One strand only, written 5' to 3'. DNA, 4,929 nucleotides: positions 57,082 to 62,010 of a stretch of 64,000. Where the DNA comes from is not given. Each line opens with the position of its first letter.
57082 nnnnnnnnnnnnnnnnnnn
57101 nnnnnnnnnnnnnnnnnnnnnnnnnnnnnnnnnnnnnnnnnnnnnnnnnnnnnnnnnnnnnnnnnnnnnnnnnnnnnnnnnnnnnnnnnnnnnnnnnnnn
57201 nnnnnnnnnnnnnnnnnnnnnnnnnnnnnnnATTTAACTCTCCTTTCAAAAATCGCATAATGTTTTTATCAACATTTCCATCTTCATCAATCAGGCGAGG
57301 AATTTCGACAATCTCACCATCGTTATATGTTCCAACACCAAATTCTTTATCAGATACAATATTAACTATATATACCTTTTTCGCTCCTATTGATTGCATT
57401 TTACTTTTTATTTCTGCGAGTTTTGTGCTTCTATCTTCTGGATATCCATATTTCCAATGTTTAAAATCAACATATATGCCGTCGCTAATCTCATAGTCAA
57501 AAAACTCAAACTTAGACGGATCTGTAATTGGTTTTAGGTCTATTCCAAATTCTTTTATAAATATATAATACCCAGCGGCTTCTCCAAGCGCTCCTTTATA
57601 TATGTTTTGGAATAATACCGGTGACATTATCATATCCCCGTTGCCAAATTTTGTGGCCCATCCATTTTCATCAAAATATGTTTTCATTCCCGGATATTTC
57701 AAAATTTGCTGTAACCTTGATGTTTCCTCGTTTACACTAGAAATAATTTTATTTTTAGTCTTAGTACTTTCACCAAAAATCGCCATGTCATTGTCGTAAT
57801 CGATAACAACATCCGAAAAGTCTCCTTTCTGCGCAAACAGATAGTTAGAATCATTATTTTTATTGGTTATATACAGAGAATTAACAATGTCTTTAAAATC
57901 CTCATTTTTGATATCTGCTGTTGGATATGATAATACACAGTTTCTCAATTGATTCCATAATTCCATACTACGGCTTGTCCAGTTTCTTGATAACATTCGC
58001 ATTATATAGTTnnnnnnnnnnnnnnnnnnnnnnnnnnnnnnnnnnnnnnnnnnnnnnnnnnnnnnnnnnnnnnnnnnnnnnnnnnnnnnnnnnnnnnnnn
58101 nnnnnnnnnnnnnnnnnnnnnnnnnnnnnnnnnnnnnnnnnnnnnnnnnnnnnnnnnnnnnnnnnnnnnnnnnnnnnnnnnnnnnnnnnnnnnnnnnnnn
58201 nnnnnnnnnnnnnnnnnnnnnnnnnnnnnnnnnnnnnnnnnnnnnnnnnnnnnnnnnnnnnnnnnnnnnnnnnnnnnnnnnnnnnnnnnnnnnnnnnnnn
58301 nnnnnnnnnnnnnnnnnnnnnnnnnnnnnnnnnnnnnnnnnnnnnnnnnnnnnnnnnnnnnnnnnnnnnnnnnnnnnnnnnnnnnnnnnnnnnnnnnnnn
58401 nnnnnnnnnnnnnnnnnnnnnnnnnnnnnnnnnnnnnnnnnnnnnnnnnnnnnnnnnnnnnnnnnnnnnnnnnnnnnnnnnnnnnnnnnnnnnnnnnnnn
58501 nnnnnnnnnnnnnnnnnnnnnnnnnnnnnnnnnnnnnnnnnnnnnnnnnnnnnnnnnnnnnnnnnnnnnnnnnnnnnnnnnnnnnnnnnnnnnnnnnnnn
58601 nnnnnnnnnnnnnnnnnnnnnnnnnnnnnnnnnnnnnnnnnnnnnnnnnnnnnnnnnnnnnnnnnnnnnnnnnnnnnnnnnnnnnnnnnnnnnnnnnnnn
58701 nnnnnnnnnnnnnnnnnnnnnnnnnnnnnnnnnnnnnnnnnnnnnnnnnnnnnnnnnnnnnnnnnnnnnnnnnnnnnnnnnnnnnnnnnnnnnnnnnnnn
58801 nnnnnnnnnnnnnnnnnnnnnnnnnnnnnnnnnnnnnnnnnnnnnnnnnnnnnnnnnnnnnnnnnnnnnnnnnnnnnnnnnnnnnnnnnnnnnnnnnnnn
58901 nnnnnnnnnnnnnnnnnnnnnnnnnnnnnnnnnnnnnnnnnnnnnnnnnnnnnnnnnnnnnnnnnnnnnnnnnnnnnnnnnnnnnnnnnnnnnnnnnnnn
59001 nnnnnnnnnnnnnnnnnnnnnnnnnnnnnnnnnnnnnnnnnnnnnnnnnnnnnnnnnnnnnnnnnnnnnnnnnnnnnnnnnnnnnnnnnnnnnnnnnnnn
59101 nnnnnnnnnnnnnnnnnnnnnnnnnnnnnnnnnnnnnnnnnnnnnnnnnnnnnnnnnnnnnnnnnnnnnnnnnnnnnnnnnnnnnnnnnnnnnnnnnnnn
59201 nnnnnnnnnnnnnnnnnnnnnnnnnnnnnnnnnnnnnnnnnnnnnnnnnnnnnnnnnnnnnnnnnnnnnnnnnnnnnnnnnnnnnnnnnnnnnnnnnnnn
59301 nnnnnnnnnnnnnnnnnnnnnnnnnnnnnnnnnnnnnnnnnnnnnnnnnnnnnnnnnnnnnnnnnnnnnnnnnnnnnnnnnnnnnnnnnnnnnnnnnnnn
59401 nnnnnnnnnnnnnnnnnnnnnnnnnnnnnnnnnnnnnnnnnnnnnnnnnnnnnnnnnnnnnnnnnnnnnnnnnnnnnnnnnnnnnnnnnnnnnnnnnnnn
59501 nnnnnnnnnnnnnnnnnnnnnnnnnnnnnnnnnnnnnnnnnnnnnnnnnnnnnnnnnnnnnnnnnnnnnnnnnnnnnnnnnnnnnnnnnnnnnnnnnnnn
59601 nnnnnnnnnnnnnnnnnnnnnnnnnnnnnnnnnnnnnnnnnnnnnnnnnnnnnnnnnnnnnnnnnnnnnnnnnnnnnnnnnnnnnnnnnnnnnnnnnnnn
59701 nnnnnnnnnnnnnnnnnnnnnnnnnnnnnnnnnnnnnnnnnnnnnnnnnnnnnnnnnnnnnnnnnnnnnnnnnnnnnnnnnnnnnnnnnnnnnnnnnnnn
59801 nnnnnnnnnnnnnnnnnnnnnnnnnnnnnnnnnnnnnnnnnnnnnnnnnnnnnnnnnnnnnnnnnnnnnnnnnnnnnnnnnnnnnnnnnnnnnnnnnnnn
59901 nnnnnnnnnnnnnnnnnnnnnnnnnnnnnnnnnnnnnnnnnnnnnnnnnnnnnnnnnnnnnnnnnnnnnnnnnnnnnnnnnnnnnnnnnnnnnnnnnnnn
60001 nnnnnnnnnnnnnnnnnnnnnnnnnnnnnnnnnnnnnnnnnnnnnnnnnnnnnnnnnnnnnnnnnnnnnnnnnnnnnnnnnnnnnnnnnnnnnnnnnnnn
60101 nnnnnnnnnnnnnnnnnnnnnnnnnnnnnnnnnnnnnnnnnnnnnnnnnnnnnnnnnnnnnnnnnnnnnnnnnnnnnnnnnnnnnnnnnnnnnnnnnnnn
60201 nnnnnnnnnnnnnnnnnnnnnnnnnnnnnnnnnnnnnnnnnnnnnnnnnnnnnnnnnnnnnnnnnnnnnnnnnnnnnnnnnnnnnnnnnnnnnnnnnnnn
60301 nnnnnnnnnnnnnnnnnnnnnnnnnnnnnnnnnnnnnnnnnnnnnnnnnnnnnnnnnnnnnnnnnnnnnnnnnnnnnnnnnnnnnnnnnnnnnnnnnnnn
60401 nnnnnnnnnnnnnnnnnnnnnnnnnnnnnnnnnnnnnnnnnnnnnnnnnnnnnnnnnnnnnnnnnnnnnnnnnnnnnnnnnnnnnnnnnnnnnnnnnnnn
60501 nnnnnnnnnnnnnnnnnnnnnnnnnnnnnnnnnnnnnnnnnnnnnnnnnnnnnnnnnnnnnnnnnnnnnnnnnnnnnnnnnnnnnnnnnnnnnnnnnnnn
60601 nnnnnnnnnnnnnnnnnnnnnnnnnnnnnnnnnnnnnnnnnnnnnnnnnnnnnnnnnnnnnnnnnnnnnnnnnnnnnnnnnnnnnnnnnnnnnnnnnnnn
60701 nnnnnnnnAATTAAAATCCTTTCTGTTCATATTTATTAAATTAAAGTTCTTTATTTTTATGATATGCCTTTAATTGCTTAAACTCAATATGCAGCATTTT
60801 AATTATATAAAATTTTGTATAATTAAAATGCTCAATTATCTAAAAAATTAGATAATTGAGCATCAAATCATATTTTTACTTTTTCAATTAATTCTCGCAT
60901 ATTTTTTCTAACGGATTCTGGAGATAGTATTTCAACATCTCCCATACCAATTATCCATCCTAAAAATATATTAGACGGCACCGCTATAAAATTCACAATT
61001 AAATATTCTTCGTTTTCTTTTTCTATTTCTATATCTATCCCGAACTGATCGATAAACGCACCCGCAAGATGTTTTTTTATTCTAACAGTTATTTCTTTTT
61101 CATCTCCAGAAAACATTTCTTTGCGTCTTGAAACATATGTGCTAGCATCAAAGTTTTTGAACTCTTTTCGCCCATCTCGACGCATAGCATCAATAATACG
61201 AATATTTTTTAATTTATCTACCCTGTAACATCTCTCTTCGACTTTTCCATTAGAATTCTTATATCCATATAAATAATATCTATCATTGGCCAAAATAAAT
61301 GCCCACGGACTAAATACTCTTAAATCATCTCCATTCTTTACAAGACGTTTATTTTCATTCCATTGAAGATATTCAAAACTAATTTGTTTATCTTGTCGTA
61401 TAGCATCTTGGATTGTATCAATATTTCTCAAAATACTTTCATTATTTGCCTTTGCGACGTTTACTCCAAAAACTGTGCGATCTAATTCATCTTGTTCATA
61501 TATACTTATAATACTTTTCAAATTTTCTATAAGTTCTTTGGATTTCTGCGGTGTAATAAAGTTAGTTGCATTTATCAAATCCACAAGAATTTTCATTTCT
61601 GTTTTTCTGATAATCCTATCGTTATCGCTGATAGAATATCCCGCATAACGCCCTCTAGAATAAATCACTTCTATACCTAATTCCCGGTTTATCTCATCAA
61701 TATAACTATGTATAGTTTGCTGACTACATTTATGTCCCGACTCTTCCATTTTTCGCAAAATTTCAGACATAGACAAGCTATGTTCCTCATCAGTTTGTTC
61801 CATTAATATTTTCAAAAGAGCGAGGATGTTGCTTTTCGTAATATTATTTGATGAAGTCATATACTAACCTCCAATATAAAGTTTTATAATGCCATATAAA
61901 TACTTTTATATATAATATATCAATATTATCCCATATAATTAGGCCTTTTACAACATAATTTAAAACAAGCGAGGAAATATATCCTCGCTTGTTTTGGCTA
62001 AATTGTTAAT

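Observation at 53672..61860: WYL regulator + SF2 helicase-nuclease + 678-aa partner + DUF3800: a DdmDE-like core with two extra components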

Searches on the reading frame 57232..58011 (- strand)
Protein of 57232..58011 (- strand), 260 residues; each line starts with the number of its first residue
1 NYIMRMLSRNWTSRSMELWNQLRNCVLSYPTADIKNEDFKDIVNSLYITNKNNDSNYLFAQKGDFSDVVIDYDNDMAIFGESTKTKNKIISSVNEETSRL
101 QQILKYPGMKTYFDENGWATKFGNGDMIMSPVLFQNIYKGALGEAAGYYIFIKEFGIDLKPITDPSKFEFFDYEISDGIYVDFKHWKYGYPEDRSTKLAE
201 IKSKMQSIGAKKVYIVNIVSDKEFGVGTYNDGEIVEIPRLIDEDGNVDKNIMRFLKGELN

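Call 59: search_solved_structures(query=window:57232-58011:-, max_evalue=0.01, show_alignments=2)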
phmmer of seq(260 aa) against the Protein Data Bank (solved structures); distinct sequences matched with E-value up to 0.01: 6.
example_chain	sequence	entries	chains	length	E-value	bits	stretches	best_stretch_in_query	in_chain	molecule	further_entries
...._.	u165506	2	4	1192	2e-18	69.9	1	92-247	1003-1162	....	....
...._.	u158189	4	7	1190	8.6e-11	44.9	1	14-250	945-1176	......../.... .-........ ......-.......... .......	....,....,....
8u0u_A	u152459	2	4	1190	8.6e-11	44.9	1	14-250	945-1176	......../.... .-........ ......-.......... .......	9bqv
9ezx_A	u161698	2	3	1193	8.6e-11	44.9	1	14-250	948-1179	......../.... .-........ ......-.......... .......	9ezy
9khv_A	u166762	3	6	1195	8.6e-11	44.9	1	14-250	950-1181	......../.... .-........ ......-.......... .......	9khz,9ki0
8u0w_A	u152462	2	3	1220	9.3e-11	44.8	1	14-250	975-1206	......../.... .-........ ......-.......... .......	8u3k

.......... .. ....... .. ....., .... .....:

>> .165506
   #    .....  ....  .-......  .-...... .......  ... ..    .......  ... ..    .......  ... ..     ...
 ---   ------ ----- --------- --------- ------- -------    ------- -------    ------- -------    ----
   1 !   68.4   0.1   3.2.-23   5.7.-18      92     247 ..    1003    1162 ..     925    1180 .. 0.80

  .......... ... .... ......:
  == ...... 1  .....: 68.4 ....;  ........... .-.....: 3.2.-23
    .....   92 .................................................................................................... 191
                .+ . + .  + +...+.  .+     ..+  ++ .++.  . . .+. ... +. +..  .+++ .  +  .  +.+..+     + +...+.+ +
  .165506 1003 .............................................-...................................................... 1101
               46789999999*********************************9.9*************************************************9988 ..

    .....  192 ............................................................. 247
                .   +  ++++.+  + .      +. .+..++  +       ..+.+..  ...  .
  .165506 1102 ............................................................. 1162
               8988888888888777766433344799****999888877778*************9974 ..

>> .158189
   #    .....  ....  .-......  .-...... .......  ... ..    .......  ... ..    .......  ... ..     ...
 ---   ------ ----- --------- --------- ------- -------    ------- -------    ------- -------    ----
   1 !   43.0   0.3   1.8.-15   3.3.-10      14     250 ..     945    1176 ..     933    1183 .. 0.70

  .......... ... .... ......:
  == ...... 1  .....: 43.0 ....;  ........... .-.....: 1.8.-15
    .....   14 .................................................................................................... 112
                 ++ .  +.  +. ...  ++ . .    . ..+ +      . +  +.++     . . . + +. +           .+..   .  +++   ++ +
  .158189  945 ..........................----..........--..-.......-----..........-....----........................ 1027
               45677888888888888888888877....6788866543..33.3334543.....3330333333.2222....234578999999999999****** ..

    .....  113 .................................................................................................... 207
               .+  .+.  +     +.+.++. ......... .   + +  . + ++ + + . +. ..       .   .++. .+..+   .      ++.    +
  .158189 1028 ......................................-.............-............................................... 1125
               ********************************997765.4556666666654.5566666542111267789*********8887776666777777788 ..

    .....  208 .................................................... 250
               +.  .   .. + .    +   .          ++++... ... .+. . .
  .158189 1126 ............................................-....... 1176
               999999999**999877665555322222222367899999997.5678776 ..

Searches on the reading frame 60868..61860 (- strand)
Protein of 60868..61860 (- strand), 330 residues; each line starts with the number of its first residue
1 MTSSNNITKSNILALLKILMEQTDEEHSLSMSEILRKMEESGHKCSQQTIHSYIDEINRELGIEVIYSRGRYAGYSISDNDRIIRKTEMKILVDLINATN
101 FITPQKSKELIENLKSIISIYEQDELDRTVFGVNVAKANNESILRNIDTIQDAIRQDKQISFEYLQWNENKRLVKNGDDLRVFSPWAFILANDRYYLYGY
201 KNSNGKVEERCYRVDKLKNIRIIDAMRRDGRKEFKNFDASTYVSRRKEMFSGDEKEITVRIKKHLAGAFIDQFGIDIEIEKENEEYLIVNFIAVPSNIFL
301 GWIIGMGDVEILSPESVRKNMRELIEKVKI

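Call 3: search_protein_families(library=padloc, proteins=[window:60868-61860:-], max_evalue=0.01)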
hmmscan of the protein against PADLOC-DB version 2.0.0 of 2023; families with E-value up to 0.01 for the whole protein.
window:60868-61860:- (330 aa): 2 families
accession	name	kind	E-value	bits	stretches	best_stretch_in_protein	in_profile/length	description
PDLC01652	WYL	-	1.7e-27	94.7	1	137-327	10-160/162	"CAS-I,CAS-II,CAS-III,CAS-IV,CAS-V,CAS-VI; associated_signaling"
PDLC01457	WYL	-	9.6e-12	43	1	25-316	15-228/229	"CAS-I,CAS-II,CAS-III,CAS-IV,CAS-V,CAS-VI; associated_signaling"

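Call 4: search_protein_families(library=pfam, proteins=[window:60868-61860:-], max_evalue=0.01)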
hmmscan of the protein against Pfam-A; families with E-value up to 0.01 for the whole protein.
window:60868-61860:- (330 aa): 3 families
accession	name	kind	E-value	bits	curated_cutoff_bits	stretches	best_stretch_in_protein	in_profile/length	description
PF13280.12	WYL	-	1.7e-10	41.2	21.8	1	146-221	2-69/70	WYL domain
PF25583.1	WCX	-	1.6e-05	25.6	23.9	1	256-327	4-74/76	WCX domain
PF08279.18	HTH_11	-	0.0048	17.2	25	0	44-75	26-54/55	HTH domain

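Call 7: search_protein_families(library=ncbifam, proteins=[window:60868-61860:-], max_evalue=0.1)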
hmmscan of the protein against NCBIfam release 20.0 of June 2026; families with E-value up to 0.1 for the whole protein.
window:60868-61860:- (330 aa): 1 family
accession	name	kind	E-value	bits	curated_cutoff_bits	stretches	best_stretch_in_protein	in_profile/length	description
NF003067.0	PRK03988.1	equivalog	0.042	13.8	129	0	109-166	9-66/138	translation initiation factor IF-2 subunit beta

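Call 81: search_solved_structures(query=window:60868-61860:-, max_evalue=0.01)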
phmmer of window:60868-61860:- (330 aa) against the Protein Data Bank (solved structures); distinct sequences matched with E-value up to 0.01: 0.
